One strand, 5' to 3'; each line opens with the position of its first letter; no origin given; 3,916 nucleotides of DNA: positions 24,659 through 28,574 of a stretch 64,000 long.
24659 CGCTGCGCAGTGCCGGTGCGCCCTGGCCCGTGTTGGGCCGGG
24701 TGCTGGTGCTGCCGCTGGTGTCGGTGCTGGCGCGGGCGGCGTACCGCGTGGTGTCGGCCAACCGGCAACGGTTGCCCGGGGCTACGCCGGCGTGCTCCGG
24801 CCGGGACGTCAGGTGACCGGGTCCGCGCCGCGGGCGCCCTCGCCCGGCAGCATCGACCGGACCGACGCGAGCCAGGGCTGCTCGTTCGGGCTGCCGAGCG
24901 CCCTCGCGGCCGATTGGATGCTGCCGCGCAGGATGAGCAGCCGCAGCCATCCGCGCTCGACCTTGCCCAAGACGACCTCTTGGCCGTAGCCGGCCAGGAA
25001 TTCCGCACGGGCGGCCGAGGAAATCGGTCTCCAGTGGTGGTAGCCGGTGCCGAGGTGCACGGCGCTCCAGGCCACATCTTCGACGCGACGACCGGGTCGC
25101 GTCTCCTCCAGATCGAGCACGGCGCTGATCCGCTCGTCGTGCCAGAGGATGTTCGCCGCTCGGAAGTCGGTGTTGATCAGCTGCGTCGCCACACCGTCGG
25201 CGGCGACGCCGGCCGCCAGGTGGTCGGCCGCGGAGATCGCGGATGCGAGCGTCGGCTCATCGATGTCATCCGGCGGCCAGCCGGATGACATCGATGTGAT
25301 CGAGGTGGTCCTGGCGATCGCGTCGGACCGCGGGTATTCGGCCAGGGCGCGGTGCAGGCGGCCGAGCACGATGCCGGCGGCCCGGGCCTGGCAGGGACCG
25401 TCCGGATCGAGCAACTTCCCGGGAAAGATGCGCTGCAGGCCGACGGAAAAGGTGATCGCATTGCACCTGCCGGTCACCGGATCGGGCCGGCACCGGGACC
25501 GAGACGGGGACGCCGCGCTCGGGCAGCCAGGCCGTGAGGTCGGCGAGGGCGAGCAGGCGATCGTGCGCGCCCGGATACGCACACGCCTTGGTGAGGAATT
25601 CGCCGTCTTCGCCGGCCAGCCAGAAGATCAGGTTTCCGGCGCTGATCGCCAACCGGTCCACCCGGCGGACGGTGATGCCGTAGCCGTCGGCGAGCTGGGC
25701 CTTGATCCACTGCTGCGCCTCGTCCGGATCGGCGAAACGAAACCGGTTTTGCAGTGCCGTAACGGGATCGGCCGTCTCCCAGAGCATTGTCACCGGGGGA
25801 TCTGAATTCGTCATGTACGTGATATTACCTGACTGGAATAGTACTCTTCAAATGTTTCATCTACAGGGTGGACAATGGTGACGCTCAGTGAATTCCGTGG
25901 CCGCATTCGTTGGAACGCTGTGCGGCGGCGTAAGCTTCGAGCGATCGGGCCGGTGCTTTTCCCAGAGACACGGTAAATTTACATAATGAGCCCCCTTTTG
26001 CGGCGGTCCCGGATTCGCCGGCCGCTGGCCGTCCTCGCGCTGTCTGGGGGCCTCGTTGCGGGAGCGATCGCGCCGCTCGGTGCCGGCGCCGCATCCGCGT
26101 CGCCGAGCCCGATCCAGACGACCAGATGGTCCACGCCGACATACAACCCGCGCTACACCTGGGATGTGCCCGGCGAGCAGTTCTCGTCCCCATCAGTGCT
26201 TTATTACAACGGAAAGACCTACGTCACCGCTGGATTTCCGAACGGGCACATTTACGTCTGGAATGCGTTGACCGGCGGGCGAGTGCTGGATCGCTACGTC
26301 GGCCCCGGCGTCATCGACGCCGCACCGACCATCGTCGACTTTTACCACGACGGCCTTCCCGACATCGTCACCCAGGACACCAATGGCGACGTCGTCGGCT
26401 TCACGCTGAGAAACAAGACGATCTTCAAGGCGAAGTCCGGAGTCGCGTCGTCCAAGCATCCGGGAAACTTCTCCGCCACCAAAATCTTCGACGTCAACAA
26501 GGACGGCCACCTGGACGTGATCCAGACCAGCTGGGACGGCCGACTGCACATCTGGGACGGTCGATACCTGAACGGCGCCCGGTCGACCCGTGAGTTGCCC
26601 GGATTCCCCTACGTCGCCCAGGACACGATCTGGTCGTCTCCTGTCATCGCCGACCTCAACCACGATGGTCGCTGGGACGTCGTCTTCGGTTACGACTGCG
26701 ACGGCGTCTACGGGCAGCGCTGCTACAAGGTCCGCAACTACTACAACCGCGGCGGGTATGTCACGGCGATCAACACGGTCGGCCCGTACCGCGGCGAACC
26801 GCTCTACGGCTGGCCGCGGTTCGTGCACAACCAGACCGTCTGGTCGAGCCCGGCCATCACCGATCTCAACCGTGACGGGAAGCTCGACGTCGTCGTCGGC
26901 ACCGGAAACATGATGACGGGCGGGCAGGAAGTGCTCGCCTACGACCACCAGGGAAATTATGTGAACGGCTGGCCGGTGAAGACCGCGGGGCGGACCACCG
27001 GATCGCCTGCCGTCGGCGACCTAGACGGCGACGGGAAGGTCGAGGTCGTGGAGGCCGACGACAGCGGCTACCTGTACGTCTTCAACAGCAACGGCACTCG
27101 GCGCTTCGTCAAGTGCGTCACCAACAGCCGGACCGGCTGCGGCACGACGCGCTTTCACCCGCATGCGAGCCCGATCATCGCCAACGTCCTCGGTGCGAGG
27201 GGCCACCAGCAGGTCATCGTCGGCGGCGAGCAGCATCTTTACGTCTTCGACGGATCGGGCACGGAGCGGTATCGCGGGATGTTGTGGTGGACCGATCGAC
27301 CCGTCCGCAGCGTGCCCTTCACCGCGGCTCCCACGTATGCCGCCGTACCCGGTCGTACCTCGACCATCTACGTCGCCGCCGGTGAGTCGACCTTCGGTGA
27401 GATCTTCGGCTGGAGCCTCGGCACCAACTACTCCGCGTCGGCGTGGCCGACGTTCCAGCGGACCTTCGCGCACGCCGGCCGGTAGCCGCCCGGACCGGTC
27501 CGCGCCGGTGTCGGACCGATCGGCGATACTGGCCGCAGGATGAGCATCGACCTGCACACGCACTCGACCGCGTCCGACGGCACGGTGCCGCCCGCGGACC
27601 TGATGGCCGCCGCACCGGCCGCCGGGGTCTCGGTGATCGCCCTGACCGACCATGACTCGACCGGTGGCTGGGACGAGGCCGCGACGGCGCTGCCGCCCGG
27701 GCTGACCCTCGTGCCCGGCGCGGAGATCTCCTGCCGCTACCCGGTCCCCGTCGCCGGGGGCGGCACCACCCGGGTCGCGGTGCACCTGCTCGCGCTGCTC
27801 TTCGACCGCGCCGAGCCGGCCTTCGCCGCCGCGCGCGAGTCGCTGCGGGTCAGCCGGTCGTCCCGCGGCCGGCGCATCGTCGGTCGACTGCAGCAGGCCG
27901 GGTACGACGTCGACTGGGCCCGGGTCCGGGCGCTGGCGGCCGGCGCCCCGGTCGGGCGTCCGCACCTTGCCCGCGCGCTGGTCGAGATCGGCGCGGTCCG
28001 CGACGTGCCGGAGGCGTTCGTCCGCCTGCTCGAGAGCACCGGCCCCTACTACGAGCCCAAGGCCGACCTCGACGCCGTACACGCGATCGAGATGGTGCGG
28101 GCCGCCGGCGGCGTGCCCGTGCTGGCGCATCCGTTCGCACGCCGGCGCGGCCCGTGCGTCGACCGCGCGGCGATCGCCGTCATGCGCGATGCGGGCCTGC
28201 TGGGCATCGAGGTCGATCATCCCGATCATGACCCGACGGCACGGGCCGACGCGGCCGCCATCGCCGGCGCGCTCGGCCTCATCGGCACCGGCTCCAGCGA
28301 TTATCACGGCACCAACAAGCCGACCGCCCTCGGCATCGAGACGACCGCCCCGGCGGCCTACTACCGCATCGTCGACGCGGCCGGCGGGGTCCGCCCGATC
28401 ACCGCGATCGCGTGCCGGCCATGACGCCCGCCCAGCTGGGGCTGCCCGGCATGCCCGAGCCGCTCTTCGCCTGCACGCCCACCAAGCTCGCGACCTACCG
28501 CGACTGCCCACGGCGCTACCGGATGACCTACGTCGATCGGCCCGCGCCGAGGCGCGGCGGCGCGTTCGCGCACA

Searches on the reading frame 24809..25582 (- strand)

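Call 80: search_protein_families(library=pfam, proteins=[window:24809-25582:-], max_evalue=0.00001)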
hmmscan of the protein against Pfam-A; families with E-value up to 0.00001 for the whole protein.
window:24809-25582:- (257 aa): 1 family
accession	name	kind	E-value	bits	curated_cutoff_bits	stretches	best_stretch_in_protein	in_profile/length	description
PF01636.29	APH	-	9e-12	45.7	23.2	1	61-203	92-231/239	Phosphotransferase enzyme family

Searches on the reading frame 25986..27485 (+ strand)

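Call 80: search_protein_families(library=pfam, proteins=[window:25986-27485:+], max_evalue=0.00001)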
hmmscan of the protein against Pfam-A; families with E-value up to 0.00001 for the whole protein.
window:25986-27485:+ (499 aa): 2 families
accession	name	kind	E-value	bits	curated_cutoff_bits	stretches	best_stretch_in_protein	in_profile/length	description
PF13517.12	FG-GAP_3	-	7.7e-22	78.1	26.9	3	293-355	1-60/61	FG-GAP-like repeat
PF01839.29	FG-GAP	-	7.1e-12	45.4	22.1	0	286-307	2-23/37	FG-GAP repeat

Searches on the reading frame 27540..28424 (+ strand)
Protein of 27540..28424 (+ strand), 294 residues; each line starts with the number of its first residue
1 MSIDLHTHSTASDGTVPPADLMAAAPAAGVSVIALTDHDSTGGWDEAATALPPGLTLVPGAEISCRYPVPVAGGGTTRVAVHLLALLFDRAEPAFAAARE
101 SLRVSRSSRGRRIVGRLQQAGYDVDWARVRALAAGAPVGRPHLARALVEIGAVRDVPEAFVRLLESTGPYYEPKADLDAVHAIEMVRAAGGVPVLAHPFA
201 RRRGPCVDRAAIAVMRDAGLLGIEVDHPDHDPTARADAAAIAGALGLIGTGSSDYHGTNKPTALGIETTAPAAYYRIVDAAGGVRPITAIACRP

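Call 80: search_protein_families(library=pfam, proteins=[window:27540-28424:+], max_evalue=0.00001)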
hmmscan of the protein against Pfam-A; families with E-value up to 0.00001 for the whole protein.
window:27540-28424:+ (294 aa): 1 family
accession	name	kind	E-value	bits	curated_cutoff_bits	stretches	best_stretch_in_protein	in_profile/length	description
PF02811.25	PHP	-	9.6e-07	29.7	26.4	1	4-48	1-47/164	PHP domain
